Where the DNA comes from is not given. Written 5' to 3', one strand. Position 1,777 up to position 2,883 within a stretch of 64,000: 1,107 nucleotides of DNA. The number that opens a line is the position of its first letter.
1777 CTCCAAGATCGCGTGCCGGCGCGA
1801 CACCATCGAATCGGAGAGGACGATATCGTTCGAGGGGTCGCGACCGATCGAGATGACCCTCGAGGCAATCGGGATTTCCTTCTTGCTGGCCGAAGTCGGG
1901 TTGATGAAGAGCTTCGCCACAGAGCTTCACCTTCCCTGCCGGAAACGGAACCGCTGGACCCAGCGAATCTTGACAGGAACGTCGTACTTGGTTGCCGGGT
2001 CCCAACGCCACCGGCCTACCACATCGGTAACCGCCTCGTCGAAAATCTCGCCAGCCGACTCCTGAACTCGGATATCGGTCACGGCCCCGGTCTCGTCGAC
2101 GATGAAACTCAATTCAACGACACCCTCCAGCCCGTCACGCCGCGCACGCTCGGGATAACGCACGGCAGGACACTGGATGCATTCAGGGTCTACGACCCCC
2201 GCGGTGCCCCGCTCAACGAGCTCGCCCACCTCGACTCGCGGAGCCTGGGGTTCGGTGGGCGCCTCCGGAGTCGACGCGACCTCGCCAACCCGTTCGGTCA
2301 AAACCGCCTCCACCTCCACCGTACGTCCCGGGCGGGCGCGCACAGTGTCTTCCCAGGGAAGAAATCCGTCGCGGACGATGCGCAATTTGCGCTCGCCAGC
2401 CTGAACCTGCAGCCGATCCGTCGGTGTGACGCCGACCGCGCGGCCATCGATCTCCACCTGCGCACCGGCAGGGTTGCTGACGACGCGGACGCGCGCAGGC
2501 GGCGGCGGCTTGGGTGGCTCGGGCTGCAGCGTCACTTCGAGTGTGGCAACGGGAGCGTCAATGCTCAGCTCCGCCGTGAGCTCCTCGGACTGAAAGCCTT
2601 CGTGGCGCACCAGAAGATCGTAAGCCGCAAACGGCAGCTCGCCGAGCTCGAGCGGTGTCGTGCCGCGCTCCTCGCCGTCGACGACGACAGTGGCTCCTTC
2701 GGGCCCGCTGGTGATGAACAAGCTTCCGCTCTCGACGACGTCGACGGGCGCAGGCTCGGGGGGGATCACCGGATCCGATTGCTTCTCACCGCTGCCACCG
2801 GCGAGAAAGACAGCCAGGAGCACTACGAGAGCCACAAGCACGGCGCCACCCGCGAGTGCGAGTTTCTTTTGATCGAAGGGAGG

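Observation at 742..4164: Ser/Thr kinase with extracytoplasmic PEGA x2 + TonB-C domain, paired with an FHA - double zinc-ribbon - RDD membrane protein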

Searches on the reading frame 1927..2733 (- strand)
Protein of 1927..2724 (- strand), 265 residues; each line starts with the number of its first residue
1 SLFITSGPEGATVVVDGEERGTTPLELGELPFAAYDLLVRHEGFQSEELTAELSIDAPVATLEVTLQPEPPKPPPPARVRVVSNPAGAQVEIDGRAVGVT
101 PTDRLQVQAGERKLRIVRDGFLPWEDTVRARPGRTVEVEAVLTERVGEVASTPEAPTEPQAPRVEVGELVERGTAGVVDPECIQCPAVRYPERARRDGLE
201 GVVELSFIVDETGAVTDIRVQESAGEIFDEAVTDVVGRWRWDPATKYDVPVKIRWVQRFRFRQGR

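Call 23: predict_structure(protein=window:1927-2724:-)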
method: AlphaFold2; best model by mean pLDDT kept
length: 265 residues; sequences in the alignment: 1
mean_pLDDT: 45.3   pTM: 0.27
mean pLDDT of the five models: 45.3, 40.2, 40.0, 39.6, 31.8
residues with pLDDT >= 90: 0; 70-90: 40; 50-70: 47; < 50: 178
segments of 3 or more residues with pLDDT < 50: 68-79, 99-206, 209-265
pLDDT, mean of each block of 10 residues (from residue 1): 77 81 76 68 56 70 58 41 55 58 33 34 31 33 29 33 25 23 32 39 47 48 38 31 34 35 29
secondary structure, 60 per line:
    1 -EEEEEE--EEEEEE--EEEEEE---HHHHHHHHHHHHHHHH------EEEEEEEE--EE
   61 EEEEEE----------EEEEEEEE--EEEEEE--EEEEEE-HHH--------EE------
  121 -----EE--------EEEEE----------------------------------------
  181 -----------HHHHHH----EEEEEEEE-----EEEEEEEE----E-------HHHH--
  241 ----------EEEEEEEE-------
elements in order: E2-7 E10-15 E18-23 H27-42 E49-56 E59-66 E77-84 E87-92 E95-100 E136-140 H192-197 E202-209 E215-222 H235-238 E251-258

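Call 32: predict_structure(alignment_id=A1)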
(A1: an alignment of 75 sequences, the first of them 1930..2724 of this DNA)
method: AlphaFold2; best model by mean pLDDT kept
length: 265 residues; sequences in the alignment: 75
mean_pLDDT: 94.6   pTM: 0.49
mean pLDDT of the five models: 94.6, 94.6, 94.2, 94.2, 93.8
residues with pLDDT >= 90: 243; 70-90: 6; 50-70: 12; < 50: 4
segments of 3 or more residues with pLDDT < 50: 150-153
pLDDT, mean of each block of 10 residues (from residue 1): 98 98 97 98 98 98 97 94 98 98 97 98 98 98 79 55 90 96 97 97 98 98 98 98 97 98 87
secondary structure, 60 per line:
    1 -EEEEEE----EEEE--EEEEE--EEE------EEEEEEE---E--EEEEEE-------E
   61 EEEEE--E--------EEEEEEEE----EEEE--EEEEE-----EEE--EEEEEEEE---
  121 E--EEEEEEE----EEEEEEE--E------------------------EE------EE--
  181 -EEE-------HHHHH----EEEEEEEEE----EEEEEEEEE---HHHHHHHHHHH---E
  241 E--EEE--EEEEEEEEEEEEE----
elements in order: E2-7 E12-15 E18-22 E25-27 E34-40 E47-52 E60-65 E77-84 E89-92 E95-99 E105-107 E110-117 E124-130 E135-141 E182-184 H192-196 E201-209 E214-222 H226-236 E244-246 E249-261

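Call 34: fold_search(model_id=the predicted structure, library=pdb)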
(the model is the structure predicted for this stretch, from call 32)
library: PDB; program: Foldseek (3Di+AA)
matches with E <= 10: 622; with E <= 0.001: 20
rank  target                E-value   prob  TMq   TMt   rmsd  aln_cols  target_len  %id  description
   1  6i97_D                8.2e-06  1.00  0.32  0.90   1.4        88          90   27  Structure of the ferrioxamine B transporter FoxA from Pseudomonas aeruginosa in complex with ferrioxamine B and a C-te (released 2019-08-28)
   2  6fwv_A                1.1e-05  0.99  0.19  0.12  24.9       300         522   11  The Bacillus anthracis TIE protein (released 2018-08-08)
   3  6fwv_B                4.1e-05  0.99  0.20  0.13  23.1       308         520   11  The Bacillus anthracis TIE protein (released 2018-08-08)
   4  3phs                  4.4e-05  1.00  0.24  0.26  12.4       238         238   13  Crystal Structure of GBS52, the minor pilin in gram-positive pathogen Streptococcus agalactiae (released 2010-11-17)
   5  4oq1                  4.6e-05  1.00  0.18  0.15  12.5       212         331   15  Structure of the Streptococcal ancillary pilin (released 2014-04-23)
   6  6fip_MODEL_1_A        6.1e-05  1.00  0.29  0.72   3.2       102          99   22  Solution NMR structure of Pseudomonas aeruginosa TonB CTD (released 2018-08-29)
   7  8fia_A                6.4e-05  1.00  0.22  0.04  22.9       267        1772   13  The structure of fly Teneurin self assembly (released 2023-05-03)
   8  6vjb                  1.3e-04  1.00  0.26  0.07   8.1       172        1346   15  Crystal structure of a catalytically inactive CXC Chemokine-degrading protease SpyCEP from Streptococcus pyogenes (released 2020-04-15)
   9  1u07_B                2.2e-04  1.00  0.24  0.69   4.3        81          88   22  Crystal Structure of the 92-residue C-term. part of TonB with significant structural changes compared to shorter fragm (released 2004-11-30)
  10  1u07_A                4.5e-04  1.00  0.27  0.75   2.1        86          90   23  Crystal Structure of the 92-residue C-term. part of TonB with significant structural changes compared to shorter fragm (released 2004-11-30)
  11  5xya                  4.5e-04  1.00  0.26  0.07   7.9       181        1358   12  Crystal structure of a serine protease from Streptococcus species (released 2018-08-08)
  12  7zc8_A                5.6e-04  1.00  0.27  0.75   3.1        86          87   27  Crystal structure of the C-terminal domain of FusB, a TonB homologue (released 2022-08-17)
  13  4fl4_C                5.9e-04  1.00  0.21  0.19  13.4       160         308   15  Scaffoldin conformation and dynamics revealed by a ternary complex from the Clostridium thermocellum cellulosome (released 2012-06-27)
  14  5hts_F                5.9e-04  1.00  0.19  0.21  13.7       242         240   11  Crystal structure of shaft pilin spaA from Lactobacillus rhamnosus GG - D295N mutant (released 2016-07-20)
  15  7zc8_B                6.2e-04  1.00  0.25  0.72   3.3        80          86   29  Crystal structure of the C-terminal domain of FusB, a TonB homologue (released 2022-08-17)
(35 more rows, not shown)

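Call 61: find_homologous_proteins(query=A3, max_evalue=1e-8)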
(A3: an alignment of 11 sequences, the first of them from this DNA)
Query A3 (11 sequences) (268 aa, profile of the alignment): 71 proteins with E <= 1e-8 among 8000 candidates.
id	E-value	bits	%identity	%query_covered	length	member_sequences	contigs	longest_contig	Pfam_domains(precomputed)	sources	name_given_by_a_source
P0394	4.4e-106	372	53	100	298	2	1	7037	PF03544.20,PF08308.18,PF13620.13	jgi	jgi:TonB family protein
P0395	1.3e-104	368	52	100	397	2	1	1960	PF03544.20,PF08308.18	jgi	jgi:TonB family protein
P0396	2.7e-102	360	50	100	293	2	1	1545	PF03544.20,PF08308.18,PF13620.13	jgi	jgi:TonB family protein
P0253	8.3e-101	355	53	99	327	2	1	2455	PF03544.20,PF08308.18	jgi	jgi:TonB family protein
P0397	2.6e-98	347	54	100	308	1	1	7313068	PF03544.20,PF08308.18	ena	-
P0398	4.2e-95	336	66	100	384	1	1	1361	PF03544.20,PF08308.18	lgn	-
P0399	1.2e-93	332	64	99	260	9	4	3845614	PF03544.20,PF08308.18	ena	-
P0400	2.2e-90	321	35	98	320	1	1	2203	PF03544.20,PF08308.18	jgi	jgi:TonB family protein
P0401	3.9e-88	314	29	99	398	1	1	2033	PF03544.20,PF08308.18,PF13620.13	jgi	jgi:TonB family protein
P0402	7.0e-85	303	32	99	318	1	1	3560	PF03544.20,PF08308.18,PF13620.13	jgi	jgi:TonB family protein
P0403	8.5e-83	296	32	99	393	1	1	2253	PF03544.20,PF08308.18,PF13620.13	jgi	jgi:TonB family protein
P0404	3.4e-82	294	31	99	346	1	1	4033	PF03544.20,PF08308.18,PF13620.13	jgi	jgi:TonB family protein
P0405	3.1e-81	291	37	99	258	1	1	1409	PF03544.20,PF08308.18,PF13620.13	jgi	jgi:TonB family protein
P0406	4.7e-81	290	38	99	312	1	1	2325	PF03544.20,PF08308.18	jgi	jgi:TonB family protein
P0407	2.0e-80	288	32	99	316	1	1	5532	PF03544.20,PF08308.18,PF13620.13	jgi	jgi:TonB family protein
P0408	2.2e-80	288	32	97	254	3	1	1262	PF03544.20,PF08308.18,PF13620.13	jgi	jgi:TonB family protein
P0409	2.6e-80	288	34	95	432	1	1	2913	PF03544.20,PF08308.18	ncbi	ncbi:MAG: TonB family protein, partial [Betaproteobacteria bacterium]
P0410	3.2e-79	284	32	99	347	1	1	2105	PF03544.20,PF08308.18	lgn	-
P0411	4.8e-79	284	37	99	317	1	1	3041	PF03544.20,PF08308.18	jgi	jgi:TonB family protein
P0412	4.9e-79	284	32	91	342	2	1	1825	PF03544.20,PF08308.18,PF13620.13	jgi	jgi:TonB family protein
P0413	1.2e-78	282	31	98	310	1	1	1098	PF03544.20,PF08308.18,PF13620.13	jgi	jgi:TonB family protein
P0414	9.8e-77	276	32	91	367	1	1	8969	PF03544.20,PF08308.18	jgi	jgi:TonB family protein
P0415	1.5e-76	276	33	99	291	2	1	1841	PF03544.20,PF08308.18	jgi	jgi:TonB family protein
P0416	9.8e-76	273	31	99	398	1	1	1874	PF03544.20,PF08308.18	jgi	jgi:TonB family protein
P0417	1.7e-75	272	35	99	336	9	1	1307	PF03544.20,PF08308.18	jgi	jgi:TonB family protein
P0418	7.9e-74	267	31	98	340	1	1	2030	PF03544.20,PF08308.18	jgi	jgi:TonB family protein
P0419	9.1e-66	240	35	77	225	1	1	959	PF03544.20,PF08308.18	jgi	jgi:TonB family protein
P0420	2.7e-65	239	29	54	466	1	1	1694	PF13715.13,PF08308.18,PF13620.13,PF07550.18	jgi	-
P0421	3.2e-63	232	27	91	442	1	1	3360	PF13715.13,PF08308.18,PF13620.13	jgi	-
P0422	1.1e-52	197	40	23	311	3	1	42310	PF03544.20,PF08308.18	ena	-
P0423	2.2e-46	177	27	46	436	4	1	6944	PF13715.13,PF08308.18,PF13620.13,PF20608.5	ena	-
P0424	1.7e-45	174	30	63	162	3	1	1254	PF03544.20,PF08308.18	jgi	jgi:TonB family protein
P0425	7.5e-44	168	32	46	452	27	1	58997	PF08308.18,PF13620.13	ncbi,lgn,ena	-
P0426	8.5e-44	168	34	37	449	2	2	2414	PF08308.18,PF13620.13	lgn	-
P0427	1.5e-42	164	27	77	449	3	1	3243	PF13715.13,PF08308.18,PF13620.13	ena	-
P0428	1.5e-39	154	35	50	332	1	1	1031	PF08308.18,PF13620.13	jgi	jgi:hypothetical protein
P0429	2.4e-35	140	30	61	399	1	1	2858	PF13715.13,PF08308.18,PF13620.13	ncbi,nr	ncbi:MAG: PEGA domain-containing protein, partial [bacterium]|nr:PEGA domain-containing protein [bac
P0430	1.2e-32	132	35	49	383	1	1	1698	PF08308.18,PF13620.13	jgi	jgi:hypothetical protein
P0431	1.2e-32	132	33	52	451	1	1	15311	PF08308.18,PF13620.13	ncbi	-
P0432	9.8e-27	112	39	23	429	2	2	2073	PF08308.18,PF13432.13,PF13620.13,PF07719.24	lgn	-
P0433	1.6e-26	112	36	52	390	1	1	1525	PF08308.18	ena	-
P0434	2.6e-24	104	27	59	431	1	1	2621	PF08308.18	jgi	jgi:PEGA domain-containing protein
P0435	2.3e-23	101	31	54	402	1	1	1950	PF14559.13,PF00515.35,PF08308.18,PF13424.13,PF13620.13,PF13181.13,PF07719.24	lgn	-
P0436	3.7e-23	101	31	53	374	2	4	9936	PF08308.18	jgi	jgi:hypothetical protein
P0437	7.0e-23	100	38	37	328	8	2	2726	PF21226.5,PF08308.18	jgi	jgi:hypothetical protein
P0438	6.4e-22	96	35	44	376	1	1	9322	PF08308.18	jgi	jgi:hypothetical protein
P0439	1.0e-19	89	25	53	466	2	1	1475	PF08308.18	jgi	jgi:hypothetical protein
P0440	6.3e-19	87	38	31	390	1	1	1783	PF07714.24,PF00069.32,PF03544.20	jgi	jgi:serine/threonine-protein kinase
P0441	1.4e-18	85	29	60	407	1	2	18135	PF08308.18,PF13036.12,PF03783.21,PF11684.14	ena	-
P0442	1.3e-17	82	28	64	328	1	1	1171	PF08308.18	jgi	jgi:hypothetical protein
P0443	3.0e-17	81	59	13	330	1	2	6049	PF08308.18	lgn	-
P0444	6.6e-16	77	28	44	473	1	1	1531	PF08308.18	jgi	jgi:hypothetical protein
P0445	3.2e-15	74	33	31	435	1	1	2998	PF03544.20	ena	-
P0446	7.0e-15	73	33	52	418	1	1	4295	PF08308.18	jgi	jgi:hypothetical protein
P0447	3.1e-14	71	32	35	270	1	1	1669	PF08308.18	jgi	jgi:hypothetical protein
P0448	3.6e-14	71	36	52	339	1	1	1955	PF08308.18,PF07719.24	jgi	-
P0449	1.9e-13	69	39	16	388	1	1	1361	PF08308.18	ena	-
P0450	9.8e-13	66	38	28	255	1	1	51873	PF03544.20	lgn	-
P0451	7.8e-12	63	37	28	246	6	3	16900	PF03544.20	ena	-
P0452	1.1e-11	63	53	10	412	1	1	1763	PF08308.18,PF13620.13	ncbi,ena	-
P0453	3.0e-11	61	45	27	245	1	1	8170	PF03544.20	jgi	-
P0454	4.9e-11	61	58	7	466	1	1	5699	PF08308.18,PF13620.13,PF07719.24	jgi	jgi:tetratricopeptide (TPR) repeat protein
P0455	8.3e-11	60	35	46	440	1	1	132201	PF08308.18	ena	-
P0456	1.4e-10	59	28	43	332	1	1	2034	PF08308.18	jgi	jgi:hypothetical protein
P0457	3.2e-10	58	34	24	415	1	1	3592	PF08308.18,PF13620.13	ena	-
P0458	4.1e-10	58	27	42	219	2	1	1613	PF08308.18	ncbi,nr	ncbi:MAG: PEGA domain-containing protein, partial [Deltaproteobacteria bacterium]|nr:PEGA domain-con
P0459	5.2e-10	57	38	18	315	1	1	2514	PF08308.18,PF13620.13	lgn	-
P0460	1.6e-9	56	31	54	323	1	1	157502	PF08308.18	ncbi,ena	-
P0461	4.9e-9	54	37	26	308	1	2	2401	PF03544.20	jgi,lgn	jgi:TonB family protein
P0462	7.8e-9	54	36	19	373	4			PF08308.18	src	-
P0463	9.1e-9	53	28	51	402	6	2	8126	PF08308.18,PF13620.13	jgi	jgi:hypothetical protein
